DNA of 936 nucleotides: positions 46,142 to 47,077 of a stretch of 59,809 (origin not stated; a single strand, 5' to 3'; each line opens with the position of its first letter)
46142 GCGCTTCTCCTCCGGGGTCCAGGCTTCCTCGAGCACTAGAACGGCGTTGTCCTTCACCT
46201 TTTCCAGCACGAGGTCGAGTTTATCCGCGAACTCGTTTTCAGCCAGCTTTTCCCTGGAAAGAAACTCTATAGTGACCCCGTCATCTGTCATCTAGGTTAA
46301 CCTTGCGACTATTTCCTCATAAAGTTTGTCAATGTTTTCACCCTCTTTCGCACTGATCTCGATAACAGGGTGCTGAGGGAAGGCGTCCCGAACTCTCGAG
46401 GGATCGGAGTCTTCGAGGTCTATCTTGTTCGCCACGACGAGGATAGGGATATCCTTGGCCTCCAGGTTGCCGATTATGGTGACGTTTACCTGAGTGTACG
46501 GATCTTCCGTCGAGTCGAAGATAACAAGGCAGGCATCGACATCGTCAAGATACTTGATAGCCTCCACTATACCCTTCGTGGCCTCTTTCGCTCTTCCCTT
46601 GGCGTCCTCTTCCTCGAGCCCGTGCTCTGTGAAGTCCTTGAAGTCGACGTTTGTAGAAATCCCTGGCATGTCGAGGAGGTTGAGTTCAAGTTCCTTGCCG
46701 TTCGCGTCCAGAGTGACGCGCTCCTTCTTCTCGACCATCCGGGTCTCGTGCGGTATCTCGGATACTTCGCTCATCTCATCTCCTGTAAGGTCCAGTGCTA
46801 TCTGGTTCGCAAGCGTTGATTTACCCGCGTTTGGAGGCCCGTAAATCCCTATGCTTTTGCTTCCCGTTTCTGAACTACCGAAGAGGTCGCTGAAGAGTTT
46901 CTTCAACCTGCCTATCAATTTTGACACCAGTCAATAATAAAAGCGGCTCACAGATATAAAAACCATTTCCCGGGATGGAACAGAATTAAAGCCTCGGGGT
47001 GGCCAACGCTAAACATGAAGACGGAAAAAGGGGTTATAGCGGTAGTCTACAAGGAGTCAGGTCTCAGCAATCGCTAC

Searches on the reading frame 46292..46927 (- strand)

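Call 18: search_protein_families(library=pfam, proteins=[window:46292-46927:-], max_evalue=0.1)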
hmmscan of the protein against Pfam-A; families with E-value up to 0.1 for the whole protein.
window:46292-46927:- (211 aa): 25 families
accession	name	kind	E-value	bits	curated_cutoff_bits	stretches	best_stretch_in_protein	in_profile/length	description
PF01926.29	MMR_HSR1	-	2e-15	57.3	21.9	1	26-168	2-113/113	50S ribosome-binding GTPase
PF00009.33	GTP_EFTU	-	1.8e-12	47.7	26.5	2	122-208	85-184/188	Elongation factor Tu GTP binding domain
PF02421.24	FeoB_N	-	5e-07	29.8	27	1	26-206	3-156/156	Ferrous iron transport protein B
PF03193.22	RsgA_GTPase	-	2.2e-06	28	30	1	129-208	22-106/174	RsgA GTPase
PF00071.28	Ras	-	3e-06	27.4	21.6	1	125-209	67-159/162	Ras family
PF16897.10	MMR_HSR1_Xtn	-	8.8e-06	26.1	35.2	1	159-210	55-104/106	C-terminal region of MMR_HSR1 domain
PF08477.19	Roc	-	6.2e-05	23.6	27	0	126-170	76-119/119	Ras of Complex, Roc, domain of DAPkinase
PF13481.12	AAA_25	-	0.00016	21.8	27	1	27-140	37-152/195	AAA domain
PF00735.24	Septin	-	0.00028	20.7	26.2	1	28-98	9-80/280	Septin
PF12631.12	MnmE_helical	-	0.00049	20.7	40.1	1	90-208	48-133/211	MnmE helical domain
PF00350.29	Dynamin_N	-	0.0013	19.2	27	0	62-168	83-167/168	Dynamin family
PF20720.3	nSTAND3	-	0.0022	18.1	27.2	1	26-65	20-61/155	Novel STAND NTPase 3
PF00025.27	Arf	-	0.0029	17.6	22.3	1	126-174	78-130/174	ADP-ribosylation factor family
PF01637.24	ATPase_2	-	0.0032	17.7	33.2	1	26-78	23-72/225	ATPase domain predominantly from Archaea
PF03308.22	MeaB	-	0.0039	16.7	23.1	0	22-48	31-58/273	Methylmalonyl Co-A mutase-associated GTPase MeaB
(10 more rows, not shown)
